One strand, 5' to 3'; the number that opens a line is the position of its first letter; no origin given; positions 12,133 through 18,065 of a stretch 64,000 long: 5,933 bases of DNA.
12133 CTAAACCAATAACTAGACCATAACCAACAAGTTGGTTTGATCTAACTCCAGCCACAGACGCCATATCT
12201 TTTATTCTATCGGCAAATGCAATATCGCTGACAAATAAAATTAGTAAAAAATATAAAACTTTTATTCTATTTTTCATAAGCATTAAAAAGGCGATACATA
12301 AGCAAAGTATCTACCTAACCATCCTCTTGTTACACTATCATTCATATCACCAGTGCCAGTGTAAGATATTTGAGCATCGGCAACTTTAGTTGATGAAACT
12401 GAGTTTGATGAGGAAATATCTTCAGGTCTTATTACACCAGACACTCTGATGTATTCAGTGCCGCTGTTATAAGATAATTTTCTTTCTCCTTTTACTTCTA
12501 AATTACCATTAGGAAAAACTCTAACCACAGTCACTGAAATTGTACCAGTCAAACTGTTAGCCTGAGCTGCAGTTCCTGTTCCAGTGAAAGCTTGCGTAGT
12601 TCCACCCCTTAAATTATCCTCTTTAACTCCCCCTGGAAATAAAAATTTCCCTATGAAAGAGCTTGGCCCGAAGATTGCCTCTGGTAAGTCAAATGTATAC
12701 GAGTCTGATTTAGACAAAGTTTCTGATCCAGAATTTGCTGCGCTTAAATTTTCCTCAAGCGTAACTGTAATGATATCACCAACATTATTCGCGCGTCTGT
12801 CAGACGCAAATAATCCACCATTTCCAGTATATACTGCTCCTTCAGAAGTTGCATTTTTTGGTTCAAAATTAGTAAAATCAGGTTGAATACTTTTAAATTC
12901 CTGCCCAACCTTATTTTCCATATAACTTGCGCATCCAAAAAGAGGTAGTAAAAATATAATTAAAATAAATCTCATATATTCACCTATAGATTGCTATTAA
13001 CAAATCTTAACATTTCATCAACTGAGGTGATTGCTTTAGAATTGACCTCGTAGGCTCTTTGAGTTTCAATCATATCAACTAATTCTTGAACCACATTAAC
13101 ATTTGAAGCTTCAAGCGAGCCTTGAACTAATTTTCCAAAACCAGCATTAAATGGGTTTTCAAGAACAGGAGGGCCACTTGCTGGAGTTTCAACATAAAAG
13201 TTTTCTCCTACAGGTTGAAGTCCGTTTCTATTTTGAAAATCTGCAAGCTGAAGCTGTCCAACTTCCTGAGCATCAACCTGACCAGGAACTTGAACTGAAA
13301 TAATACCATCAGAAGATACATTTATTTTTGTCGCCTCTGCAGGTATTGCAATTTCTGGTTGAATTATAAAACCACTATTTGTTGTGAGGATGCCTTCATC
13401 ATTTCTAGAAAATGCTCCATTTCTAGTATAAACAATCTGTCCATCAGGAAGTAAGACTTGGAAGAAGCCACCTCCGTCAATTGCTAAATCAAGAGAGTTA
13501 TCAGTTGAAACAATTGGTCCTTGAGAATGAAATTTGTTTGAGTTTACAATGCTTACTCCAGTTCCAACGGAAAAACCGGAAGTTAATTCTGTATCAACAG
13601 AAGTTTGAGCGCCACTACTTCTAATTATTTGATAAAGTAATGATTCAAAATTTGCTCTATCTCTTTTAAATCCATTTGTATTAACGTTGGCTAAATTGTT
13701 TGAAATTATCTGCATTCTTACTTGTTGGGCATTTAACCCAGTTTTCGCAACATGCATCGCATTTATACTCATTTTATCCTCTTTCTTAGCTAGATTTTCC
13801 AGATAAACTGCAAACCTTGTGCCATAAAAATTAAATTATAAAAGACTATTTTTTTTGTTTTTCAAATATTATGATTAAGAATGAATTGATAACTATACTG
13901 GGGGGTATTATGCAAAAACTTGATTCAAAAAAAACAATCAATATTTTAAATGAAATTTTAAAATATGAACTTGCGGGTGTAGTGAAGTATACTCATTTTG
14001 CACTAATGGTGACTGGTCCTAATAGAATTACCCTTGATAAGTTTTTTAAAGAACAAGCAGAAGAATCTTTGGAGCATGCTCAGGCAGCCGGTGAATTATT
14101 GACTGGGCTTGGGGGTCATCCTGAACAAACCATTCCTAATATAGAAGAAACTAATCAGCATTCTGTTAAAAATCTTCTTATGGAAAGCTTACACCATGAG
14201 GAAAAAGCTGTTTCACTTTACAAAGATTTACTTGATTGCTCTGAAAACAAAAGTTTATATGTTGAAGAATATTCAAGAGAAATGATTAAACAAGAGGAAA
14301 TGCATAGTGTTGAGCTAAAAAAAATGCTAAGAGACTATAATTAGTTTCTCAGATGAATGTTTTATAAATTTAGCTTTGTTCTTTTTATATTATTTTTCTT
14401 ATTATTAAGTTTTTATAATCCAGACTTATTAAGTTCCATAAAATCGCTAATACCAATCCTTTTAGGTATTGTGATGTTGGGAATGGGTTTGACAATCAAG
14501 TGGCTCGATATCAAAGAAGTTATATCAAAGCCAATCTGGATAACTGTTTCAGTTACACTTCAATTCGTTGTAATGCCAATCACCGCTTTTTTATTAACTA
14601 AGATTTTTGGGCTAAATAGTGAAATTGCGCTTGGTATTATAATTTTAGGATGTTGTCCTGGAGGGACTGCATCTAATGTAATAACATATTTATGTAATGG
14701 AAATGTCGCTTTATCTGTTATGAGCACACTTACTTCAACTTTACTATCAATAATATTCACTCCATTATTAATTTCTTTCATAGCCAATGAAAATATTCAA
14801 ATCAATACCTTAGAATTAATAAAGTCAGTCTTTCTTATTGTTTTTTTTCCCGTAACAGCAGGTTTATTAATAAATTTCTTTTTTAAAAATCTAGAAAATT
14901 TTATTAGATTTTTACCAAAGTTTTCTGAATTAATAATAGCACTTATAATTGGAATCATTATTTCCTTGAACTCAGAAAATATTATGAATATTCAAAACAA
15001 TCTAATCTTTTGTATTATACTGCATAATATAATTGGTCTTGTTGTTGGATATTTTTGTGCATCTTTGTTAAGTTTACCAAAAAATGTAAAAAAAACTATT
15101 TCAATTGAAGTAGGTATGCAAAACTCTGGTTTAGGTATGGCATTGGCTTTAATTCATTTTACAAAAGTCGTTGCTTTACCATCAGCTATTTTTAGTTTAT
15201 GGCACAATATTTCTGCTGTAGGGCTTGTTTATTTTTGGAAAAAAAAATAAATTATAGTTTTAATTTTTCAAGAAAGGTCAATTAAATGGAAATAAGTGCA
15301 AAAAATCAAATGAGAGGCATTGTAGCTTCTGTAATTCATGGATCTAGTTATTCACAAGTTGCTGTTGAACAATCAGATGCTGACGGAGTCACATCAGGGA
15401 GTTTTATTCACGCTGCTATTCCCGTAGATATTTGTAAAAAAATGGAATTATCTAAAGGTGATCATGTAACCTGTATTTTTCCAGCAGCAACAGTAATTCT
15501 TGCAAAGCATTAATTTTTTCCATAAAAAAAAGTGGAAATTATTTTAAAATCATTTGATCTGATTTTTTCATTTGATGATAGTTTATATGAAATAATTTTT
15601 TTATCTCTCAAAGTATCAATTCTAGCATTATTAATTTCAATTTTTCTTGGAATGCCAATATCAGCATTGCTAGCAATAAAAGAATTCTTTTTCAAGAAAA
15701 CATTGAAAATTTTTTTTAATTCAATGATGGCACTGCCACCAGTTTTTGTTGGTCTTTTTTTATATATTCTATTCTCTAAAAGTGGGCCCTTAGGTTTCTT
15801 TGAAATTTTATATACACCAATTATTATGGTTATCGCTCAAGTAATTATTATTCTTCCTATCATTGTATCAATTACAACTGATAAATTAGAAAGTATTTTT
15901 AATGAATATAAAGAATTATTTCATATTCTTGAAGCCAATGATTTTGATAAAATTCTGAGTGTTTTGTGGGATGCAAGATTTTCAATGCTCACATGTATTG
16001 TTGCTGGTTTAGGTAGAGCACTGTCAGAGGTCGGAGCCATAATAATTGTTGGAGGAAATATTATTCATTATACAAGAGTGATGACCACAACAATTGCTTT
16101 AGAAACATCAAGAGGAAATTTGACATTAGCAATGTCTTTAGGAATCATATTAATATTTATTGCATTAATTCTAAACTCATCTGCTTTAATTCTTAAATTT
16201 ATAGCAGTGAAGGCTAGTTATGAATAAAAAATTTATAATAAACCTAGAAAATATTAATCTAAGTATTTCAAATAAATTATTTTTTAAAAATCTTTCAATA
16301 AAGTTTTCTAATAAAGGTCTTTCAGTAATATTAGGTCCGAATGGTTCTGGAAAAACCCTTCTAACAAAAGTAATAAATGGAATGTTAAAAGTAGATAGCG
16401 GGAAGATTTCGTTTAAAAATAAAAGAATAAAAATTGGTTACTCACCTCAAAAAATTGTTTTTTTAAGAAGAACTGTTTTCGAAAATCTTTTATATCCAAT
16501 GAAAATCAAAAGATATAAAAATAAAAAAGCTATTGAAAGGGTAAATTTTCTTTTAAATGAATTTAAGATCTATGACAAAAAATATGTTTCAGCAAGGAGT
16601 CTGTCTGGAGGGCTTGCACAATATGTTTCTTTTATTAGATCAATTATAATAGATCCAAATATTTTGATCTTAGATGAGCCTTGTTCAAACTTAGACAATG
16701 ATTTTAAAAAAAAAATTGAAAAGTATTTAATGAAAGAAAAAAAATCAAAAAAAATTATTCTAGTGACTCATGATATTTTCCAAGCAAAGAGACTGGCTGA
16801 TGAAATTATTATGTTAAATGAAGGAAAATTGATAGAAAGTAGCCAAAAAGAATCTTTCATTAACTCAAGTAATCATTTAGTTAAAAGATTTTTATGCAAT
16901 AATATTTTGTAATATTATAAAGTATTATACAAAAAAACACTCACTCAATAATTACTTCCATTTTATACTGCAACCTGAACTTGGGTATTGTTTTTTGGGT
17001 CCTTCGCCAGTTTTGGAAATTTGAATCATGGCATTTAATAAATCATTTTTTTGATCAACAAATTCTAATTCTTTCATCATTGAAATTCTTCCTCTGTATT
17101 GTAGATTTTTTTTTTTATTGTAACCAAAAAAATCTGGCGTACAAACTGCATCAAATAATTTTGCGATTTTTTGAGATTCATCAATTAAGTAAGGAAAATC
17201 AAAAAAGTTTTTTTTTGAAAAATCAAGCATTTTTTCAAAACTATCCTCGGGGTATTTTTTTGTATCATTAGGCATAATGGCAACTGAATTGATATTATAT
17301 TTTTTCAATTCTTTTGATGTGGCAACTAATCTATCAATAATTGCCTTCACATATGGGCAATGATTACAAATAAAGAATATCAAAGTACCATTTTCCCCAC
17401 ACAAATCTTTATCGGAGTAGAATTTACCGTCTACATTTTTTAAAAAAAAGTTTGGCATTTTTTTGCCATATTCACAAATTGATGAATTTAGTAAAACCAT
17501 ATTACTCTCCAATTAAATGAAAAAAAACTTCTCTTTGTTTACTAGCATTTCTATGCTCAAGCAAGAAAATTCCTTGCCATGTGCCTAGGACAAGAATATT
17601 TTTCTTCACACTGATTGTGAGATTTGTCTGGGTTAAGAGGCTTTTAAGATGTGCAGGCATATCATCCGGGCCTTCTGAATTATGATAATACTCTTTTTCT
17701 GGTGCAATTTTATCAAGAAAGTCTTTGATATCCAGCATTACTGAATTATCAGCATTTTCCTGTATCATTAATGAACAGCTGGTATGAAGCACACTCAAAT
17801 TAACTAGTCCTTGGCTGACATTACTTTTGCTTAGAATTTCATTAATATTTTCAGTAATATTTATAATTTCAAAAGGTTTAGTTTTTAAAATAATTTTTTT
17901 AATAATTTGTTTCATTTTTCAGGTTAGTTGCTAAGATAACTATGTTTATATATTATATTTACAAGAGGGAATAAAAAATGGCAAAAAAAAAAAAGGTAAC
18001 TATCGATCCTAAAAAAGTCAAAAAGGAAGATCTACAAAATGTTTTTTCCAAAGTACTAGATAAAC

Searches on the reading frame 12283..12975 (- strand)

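Call 5: search_protein_families(library=pfam, proteins=[window:12283-12975:-], max_evalue=0.01)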
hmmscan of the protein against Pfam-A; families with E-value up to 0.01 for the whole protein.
window:12283-12975:- (230 aa): 1 family
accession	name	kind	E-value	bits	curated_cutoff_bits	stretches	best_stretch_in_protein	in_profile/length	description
PF02107.21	FlgH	-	1.3e-54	184.8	27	1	43-229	2-172/172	Flagellar L-ring protein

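Call 6: search_protein_families(library=ncbifam, proteins=[window:12283-12975:-], max_evalue=0.01)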
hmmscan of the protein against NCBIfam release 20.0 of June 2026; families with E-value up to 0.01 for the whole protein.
window:12283-12975:- (230 aa): 13 families
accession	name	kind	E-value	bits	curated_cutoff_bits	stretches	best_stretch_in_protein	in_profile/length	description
NF001301.1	PRK00249.1-1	equivalog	1.8e-60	204.4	280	1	4-225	4-223/224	flagellar basal body L-ring protein FlgH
NF001304.0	PRK00249.1-4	equivalog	7e-56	189.4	247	1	5-225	9-222/228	flagellar basal body L-ring protein FlgH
NF009338.1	PRK12698.1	equivalog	1.5e-48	165.6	303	1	11-225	6-212/218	flagellar basal body L-ring protein FlgH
NF009072.1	PRK12407.1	equivalog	3.3e-46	157.7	323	1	3-226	4-215/220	flagellar basal body L-ring protein FlgH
NF009337.1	PRK12697.1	equivalog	5.1e-45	153.5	380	1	9-230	6-215/215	flagellar basal body L-ring protein FlgH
NF009340.0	PRK12700.1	equivalog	6.7e-41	140.2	414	1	41-230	51-230/230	flagellar basal body L-ring protein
NF009339.0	PRK12699.1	equivalog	1e-40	139.6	375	1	21-230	40-246/246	flagellar basal body L-ring protein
NF001302.0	PRK00249.1-2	equivalog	6.6e-40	137.3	410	1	57-225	96-257/260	flagellar basal body L-ring protein FlgH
NF009336.0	PRK12696.1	equivalog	4.5e-37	127.9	303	1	7-230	10-238/238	flagellar basal body L-ring protein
NF001303.0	PRK00249.1-3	equivalog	1.4e-32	113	288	1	41-230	47-238/238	flagellar basal body L-ring protein FlgH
NF001305.1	PRK00249.1-5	equivalog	3.2e-32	112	255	1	38-216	49-225/239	flagellar basal body L-ring protein FlgH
NF009341.0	PRK12701.1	equivalog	3.4e-32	112.1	480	1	12-223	16-222/230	flagellar basal body L-ring protein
NF009429.1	PRK12788.1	equivalog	1.9e-20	73.3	380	1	57-230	66-231/231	flagellar basal body L-ring protein FlgH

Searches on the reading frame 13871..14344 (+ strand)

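Call 50: search_protein_families(library=pfam, proteins=[window:13871-14344:+], max_evalue=0.001)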
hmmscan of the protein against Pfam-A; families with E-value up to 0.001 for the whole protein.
window:13871-14344:+ (157 aa): 2 families
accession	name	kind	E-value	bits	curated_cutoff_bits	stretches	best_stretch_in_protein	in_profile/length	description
PF00210.30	Ferritin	-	1.3e-20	74.2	24.5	1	23-155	1-138/142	Ferritin-like domain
PF02915.23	Rubrerythrin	-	8.5e-08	33.1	22.8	0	102-156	2-56/137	Rubrerythrin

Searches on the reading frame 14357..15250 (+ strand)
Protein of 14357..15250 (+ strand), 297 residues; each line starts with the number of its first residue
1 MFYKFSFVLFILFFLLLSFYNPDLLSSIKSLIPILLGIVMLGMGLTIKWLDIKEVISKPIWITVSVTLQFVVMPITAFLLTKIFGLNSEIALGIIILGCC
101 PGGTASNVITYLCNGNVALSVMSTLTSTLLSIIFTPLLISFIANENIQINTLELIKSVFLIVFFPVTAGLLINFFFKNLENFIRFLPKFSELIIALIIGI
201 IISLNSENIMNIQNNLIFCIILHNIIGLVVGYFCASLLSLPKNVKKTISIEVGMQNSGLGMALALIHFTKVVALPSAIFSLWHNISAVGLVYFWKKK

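Call 50: search_protein_families(library=pfam, proteins=[window:14357-15250:+], max_evalue=0.001)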
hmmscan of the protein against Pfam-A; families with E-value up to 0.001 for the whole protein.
window:14357-15250:+ (297 aa): 3 families
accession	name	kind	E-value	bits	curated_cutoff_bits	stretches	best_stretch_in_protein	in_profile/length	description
PF01758.21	SBF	-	4.7e-44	150.8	24.3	1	33-211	1-190/191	Sodium Bile acid symporter family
PF13593.11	SBF_like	-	1.6e-16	61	25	1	7-292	3-309/313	SBF-like CPA transporter family (DUF4137)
PF03547.23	Mem_trans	-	0.00021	20.5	25.7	1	26-139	231-343/343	Membrane transport protein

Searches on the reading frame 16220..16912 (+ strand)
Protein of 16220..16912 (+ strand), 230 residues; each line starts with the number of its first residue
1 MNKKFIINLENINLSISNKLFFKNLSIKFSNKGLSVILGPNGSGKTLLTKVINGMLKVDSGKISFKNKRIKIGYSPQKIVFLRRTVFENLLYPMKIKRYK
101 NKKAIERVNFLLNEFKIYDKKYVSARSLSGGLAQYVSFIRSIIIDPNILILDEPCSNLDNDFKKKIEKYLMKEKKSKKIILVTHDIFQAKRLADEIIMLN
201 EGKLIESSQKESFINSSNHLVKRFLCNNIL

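Call 50: search_protein_families(library=pfam, proteins=[window:16220-16912:+], max_evalue=0.001)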
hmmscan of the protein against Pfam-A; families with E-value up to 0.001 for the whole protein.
window:16220-16912:+ (230 aa): 4 families
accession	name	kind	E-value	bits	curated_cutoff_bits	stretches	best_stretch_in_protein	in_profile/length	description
PF00005.33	ABC_tran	-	2.6e-22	80.3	25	1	22-155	1-136/137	ABC transporter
PF13304.12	AAA_21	-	5.8e-11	43.4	27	2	34-112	1-84/304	AAA domain, putative AbiEii toxin, Type IV TA system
PF02463.25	SMC_N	-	1e-05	25.5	40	0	23-185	16-198/220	RecF/RecN/SMC N terminal domain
PF13476.12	AAA_23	-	5e-05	24.5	27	1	14-181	2-171/201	AAA domain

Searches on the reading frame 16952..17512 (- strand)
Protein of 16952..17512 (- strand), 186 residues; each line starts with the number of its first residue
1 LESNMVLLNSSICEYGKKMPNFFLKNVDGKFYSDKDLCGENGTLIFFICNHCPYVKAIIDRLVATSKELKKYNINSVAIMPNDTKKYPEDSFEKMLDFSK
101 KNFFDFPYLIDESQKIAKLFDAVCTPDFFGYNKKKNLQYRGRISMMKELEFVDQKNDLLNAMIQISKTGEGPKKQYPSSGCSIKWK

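Call 50: search_protein_families(library=pfam, proteins=[window:16952-17512:-], max_evalue=0.001)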
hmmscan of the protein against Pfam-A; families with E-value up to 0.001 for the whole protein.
window:16952-17512:- (186 aa): 3 families
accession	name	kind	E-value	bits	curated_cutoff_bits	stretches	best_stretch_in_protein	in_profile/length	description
PF00578.27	AhpC-TSA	-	1.7e-16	60.7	26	1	16-139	2-123/124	AhpC/TSA family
PF08534.16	Redoxin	-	1.1e-10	42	26.6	1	16-146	3-137/148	Redoxin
PF13905.12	Thioredoxin_8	-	1e-05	26.2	27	1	43-128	4-85/94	Thioredoxin-like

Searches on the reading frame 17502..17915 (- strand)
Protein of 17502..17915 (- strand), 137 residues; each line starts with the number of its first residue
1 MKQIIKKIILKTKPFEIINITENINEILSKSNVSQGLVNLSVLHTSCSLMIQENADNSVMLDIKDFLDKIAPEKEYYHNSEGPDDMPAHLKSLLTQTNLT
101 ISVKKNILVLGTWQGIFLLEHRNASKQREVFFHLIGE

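Call 50: search_protein_families(library=pfam, proteins=[window:17502-17915:-], max_evalue=0.001)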
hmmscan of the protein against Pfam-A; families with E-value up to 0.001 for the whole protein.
window:17502-17915:- (137 aa): 1 family
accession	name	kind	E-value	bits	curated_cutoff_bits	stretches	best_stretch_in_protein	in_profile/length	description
PF01894.22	UPF0047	-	4.1e-38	130.6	27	1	19-133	1-116/117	Uncharacterised protein family UPF0047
